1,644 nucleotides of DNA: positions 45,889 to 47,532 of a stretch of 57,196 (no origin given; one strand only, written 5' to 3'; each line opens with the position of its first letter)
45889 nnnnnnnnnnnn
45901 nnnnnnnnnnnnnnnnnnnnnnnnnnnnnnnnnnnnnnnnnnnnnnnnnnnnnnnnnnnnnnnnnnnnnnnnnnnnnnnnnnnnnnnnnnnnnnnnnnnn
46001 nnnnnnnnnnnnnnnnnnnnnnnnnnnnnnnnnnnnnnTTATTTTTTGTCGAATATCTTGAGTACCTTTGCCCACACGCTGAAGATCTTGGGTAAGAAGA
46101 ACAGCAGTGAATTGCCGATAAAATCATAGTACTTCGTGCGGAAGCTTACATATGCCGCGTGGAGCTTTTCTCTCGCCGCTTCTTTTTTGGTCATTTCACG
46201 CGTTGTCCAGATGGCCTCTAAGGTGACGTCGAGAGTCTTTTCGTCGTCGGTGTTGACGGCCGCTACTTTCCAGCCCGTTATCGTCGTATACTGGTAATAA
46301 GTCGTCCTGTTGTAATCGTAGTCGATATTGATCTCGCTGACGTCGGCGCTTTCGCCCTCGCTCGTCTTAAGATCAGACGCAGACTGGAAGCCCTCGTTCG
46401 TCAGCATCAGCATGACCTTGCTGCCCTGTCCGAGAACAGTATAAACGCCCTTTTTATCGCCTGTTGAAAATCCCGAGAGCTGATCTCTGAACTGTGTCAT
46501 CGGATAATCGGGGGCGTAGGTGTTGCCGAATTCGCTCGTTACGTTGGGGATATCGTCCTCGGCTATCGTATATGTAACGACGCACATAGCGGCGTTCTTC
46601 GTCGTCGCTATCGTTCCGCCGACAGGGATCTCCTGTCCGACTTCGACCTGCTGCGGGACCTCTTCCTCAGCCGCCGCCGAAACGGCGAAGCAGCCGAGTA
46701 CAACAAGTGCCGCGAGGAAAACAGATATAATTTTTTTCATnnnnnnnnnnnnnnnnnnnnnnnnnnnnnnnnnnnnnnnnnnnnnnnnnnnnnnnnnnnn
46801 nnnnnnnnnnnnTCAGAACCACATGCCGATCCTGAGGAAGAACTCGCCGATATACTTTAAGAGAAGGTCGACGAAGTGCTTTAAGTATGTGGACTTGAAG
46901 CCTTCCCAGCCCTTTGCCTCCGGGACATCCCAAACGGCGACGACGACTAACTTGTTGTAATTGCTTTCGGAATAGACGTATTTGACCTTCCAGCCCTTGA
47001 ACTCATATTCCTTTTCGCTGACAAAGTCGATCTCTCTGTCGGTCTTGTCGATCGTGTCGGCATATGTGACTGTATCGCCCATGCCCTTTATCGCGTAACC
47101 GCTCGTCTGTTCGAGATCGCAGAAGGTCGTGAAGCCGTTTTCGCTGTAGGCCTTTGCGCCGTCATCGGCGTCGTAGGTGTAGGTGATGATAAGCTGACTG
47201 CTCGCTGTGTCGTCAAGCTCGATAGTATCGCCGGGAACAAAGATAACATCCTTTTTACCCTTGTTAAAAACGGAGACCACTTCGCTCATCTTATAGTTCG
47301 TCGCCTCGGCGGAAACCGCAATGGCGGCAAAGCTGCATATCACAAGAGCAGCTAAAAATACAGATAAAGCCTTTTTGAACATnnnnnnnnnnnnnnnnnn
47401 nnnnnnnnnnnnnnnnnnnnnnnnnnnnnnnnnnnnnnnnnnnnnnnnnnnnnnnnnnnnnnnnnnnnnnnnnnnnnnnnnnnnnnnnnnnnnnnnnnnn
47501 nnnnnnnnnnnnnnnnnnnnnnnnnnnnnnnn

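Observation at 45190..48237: Operon of four tandem, divergent paralogs encoding small exported proteins of an unrecognised family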

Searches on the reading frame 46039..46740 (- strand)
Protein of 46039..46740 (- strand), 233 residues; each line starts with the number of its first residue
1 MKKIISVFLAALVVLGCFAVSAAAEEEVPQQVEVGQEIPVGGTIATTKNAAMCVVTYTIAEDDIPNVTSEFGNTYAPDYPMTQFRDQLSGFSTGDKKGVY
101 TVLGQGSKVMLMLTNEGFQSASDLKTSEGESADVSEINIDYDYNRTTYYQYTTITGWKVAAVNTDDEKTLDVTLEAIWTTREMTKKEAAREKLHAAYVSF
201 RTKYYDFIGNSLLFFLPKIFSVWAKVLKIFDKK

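Call 3: search_protein_families(library=pfam, proteins=[window:46039-46740:-], max_evalue=10)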
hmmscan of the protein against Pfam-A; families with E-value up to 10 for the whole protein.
window:46039-46740:- (233 aa): 2 families
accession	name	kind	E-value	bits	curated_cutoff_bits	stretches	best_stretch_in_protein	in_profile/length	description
PF08139.17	LPAM_1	-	0.032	15.1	20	1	1-17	1-17/18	Prokaryotic membrane lipoprotein lipid attachment site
PF16343.11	DUF4973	-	0.12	12.9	27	1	128-202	15-91/129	Domain of unknown function (DUF4973)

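Call 4: search_protein_families(library=ncbifam, proteins=[window:46039-46740:-], max_evalue=10)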
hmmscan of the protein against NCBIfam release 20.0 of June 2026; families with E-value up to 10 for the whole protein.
window:46039-46740:- (233 aa): 5 families
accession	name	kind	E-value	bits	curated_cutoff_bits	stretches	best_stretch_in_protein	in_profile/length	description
NF053514.2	JUQZ_fam_ocin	equivalog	0.034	14.4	40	1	1-48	1-48/107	BLB8/JUQZ-1 family protein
TIGR04207.1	halo_sig_pep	domain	0.037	13.7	24.6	1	3-23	1-21/30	surface glycoprotein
NF040677.1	wall_bind_EntC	exception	0.17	10.6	770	2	1-39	1-39/422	cell wall-binding protein EntC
NF041742.1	WGxxGxxG_fam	subfamily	0.29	11.7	35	1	1-43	1-33/69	WGxxGxxG family protein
NF040942.2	hypo_ExtJ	equivalog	0.68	10.4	52.5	1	1-25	1-25/77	selenite/tellurite reduction operon protein ExtJ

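Call 33: find_related_loci(query=A4, collection=viral_contigs, flank=10000)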
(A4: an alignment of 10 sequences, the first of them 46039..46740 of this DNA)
Query A4 (233 aa) in viral_contigs; peptide patterns used: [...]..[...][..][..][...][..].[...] (x = any residue, [..] = any of these).
30 stretches matched a pattern, but none encodes a relative of the query by tblastn (E <= 1e-3).

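Call 35: find_related_loci(query=A5, collection=metagenome_contigs, flank=10000)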
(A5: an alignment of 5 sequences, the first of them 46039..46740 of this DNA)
Query A5 (233 aa) in metagenome_contigs; peptide patterns used: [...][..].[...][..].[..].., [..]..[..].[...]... (x = any residue, [..] = any of these).
50 stretches matched a pattern, but none encodes a relative of the query by tblastn (E <= 1e-3).
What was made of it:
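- Tried and rejected: The scan with the 5-sequence profile found nothing (call 35).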

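Call 59: search_protein_families(library=ncbifam, proteins=[window:46042-46668:-], max_evalue=1)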
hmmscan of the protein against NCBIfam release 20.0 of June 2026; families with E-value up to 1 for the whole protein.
window:46042-46668:- (209 aa): 0 families

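Call 78: search_protein_families(library=phrogs, proteins=[window:46042-46668:-], max_evalue=0.1)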
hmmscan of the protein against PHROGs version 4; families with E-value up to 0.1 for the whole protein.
window:46042-46668:- (209 aa): 1 family
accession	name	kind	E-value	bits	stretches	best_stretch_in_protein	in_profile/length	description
phrog_24216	-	unknown function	0.0065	17.3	1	119-181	168-232/264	-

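Call 79: search_protein_families(library=padloc, proteins=[window:46042-46668:-], max_evalue=0.1)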
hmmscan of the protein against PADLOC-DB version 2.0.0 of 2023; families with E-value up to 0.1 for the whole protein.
window:46042-46668:- (209 aa): 0 families

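Call 92: search_solved_structures(query=A4, max_evalue=10)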
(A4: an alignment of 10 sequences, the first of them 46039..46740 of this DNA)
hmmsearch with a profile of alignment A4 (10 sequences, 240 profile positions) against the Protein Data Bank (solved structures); distinct sequences matched with E-value up to 10: 26.
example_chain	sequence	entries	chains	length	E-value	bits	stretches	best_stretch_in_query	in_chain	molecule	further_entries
8tb7_H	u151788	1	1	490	0.00027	23.8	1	1-94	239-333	Fab24 BAK5 heavy chain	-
9yfu_C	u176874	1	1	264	0.0082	19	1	1-47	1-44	Fab24 BAK5 light chain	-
6mwn_D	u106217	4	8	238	0.01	18.7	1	1-62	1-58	Fab HAVx Light Chain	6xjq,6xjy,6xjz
8dp3_L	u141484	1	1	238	0.023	17.5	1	1-47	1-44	Fab BL3-6 Light Chain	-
7sjo_F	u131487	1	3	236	0.028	17.3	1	1-47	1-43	Fab15H6.v4 Light Chain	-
6ww5_F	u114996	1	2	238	0.042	16.7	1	1-47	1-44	Fab84 Light Chain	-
9yxv_D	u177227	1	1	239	0.043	16.6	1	1-47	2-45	sfFab18 light chain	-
7lbe_E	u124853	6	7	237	0.056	16.3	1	1-38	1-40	Fab 13H11 light chain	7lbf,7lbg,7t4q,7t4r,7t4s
7lo7_L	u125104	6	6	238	0.057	16.2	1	1-47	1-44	Fab25 Light Chain | Fab36 Light Chain | NabFab LC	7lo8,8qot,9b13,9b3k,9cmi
9ihc_L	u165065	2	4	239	0.058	16.2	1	1-47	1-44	COP-2 antibody light chain | COP-2 Light chain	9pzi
4iof_D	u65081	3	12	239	0.059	16.2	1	1-47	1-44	Fab-bound IDE, light chain | IDE-bound Fab light chain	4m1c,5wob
3sob_L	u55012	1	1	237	0.068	16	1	1-38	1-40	antibody light chain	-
7t4s_I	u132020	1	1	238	0.11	15.3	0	1-28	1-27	Fab 8I21 light chain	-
4xmm_H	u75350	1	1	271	0.11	15.3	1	1-95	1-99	Antibody 57 heavy chain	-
4iof_C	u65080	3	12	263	0.12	15.1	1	1-100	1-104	Fab-bound IDE, heavy chain | IDE-bound Fab heavy chain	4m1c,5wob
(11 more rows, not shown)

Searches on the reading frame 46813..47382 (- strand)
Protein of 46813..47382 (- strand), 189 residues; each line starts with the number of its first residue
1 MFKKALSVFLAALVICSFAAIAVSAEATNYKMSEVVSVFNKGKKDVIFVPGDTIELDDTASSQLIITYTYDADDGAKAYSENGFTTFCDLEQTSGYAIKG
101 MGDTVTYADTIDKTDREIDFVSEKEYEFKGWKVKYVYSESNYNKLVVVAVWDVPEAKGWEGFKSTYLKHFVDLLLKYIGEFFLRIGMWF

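Call 3: search_protein_families(library=pfam, proteins=[window:46813-47382:-], max_evalue=10)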
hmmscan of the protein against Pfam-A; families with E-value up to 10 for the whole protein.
window:46813-47382:- (189 aa): 2 families
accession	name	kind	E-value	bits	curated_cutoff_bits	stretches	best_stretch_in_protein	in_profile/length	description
PF25682.1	Phage_VG64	-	0.043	14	27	1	8-106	13-114/127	Mycobacterium phage VG64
PF23379.1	DUF7096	-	0.23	11.7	27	1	3-26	2-25/208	Domain of unknown function (DUF7096)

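Call 4: search_protein_families(library=ncbifam, proteins=[window:46813-47382:-], max_evalue=10)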
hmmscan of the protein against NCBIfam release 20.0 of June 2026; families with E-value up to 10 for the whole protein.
window:46813-47382:- (189 aa): 1 family
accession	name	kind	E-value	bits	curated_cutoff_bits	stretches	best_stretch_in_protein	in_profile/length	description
NF040942.2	hypo_ExtJ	equivalog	0.21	12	52.5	1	3-38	2-40/77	selenite/tellurite reduction operon protein ExtJ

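Call 10: find_encoding_contigs(protein=window:46813-47382:-, flank=10000, max_places=6)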
Protein window:46813-47382:- (189 aa): no gene with exactly this product is on record in the collection.

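Call 37: find_related_loci(query=A6, collection=metagenome_contigs, flank=10000)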
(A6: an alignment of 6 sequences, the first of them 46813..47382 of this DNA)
Query A6 (189 aa) in metagenome_contigs; peptide patterns used: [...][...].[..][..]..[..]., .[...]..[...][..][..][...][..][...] (x = any residue, [..] = any of these).
482 stretches matched a pattern; 2 encode a relative of the query (tblastn E <= 1e-3); 2 distinct loci.
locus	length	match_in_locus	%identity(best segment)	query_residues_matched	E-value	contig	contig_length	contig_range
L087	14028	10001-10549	45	14-189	6e-48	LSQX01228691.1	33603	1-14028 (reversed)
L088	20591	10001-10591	38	1-188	5e-35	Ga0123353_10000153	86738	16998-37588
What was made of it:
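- Tried and rejected: The B profile found L087 and L088 (call 37).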

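Call 53: search_protein_families(library=pfam, proteins=[L088:8487-8807:+, L087:8571-8885:+], max_evalue=1)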
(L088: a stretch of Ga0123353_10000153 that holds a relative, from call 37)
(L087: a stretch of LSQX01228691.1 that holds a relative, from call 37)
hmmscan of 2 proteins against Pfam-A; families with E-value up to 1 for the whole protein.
L088:8487-8807:+ (106 aa): 1 family
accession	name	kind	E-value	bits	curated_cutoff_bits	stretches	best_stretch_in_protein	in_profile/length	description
PF23194.1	NOMO_5th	-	0.18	12.6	27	1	27-71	3-48/89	NOMO fifth transthyretin-like domain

L087:8571-8885:+ (104 aa): 4 families
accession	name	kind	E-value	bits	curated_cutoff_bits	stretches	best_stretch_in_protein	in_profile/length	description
PF10476.14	DUF2448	-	0.025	14.9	24.5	1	12-86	26-98/205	Protein of unknown function C-terminus (DUF2448)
PF09985.14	Glucodextran_C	-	0.13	12.2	22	1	29-78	112-158/228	C-terminal binding-module, SLH-like, of glucodextranase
PF02116.20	STE2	-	0.13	12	27.2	1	7-62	143-199/280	Fungal pheromone mating factor STE2 GPCR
PF19880.4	DUF6353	-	0.17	11.8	25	1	2-42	59-97/253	Family of unknown function (DUF6353)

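Call 59: search_protein_families(library=ncbifam, proteins=[window:46816-47307:-, L088:8487-8807:+, L087:8571-8885:+, L088:7332-8465:+], max_evalue=1)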
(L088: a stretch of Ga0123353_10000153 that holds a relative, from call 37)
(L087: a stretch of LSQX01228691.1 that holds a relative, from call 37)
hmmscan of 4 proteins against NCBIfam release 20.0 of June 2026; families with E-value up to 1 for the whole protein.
window:46816-47307:- (164 aa): 0 families

L088:8487-8807:+ (106 aa): 1 family
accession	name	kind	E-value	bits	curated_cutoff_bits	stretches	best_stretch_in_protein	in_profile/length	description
NF047906.1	CdPbTransRegCmtR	equivalog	0.081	12.8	150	1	25-68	59-103/104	Cd(II)/Pb(II)-sensing metalloregulatory transcriptional regulator CmtR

L087:8571-8885:+ (104 aa): 1 family
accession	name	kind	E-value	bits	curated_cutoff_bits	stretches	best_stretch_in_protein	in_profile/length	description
NF058595.1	invert_tail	domain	0.11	12.8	37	1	5-44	49-90/113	lipo-invert putative C-terminal anchoring domain-containing protein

L088:7332-8465:+ (377 aa): 1 family
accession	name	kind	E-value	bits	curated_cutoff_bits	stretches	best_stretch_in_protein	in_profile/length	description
TIGR02867.1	spore_II_P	subfamily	7.5e-50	169.6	123.15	1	168-372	1-195/196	stage II sporulation protein P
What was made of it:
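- Closest known: The gpr-spoIIP-. Different: The small protein gives no Pfam or NCBIfam hit, so homology to YqxA was not shown (calls 53 and 59).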

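Call 78: search_protein_families(library=phrogs, proteins=[window:46816-47307:-], max_evalue=0.1)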
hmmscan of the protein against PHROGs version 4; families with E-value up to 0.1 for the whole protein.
window:46816-47307:- (164 aa): 2 families
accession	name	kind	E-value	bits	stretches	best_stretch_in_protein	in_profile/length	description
phrog_7827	-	unknown function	0.0047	18.4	0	81-119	11-48/104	-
phrog_5588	-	unknown function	0.091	14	0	77-121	50-91/98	-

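Call 79: search_protein_families(library=padloc, proteins=[window:46816-47307:-], max_evalue=0.1)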
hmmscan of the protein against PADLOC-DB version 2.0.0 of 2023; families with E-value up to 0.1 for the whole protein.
window:46816-47307:- (164 aa): 0 families

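Call 87: search_dna_similar(query=window:46813-47382:-, collection=plasmids, mode=protein, max_evalue=0.01, max_rows=10)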
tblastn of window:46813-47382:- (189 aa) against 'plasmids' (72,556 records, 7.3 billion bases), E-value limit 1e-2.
No match.

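Call 91: search_solved_structures(query=A6, max_evalue=10)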
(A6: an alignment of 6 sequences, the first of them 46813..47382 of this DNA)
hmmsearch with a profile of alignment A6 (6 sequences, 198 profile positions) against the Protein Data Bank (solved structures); distinct sequences matched with E-value up to 10: 3.
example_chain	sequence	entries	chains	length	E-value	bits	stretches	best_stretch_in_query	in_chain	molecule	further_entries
4cgk_A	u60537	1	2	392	0.27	14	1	1-51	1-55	SECRETED 45 KDA PROTEIN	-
5dgk_A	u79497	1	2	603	0.42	13.4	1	74-123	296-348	Active helicase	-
6p59_F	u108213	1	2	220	0.73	12.6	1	146-180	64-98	Virion infectivity factor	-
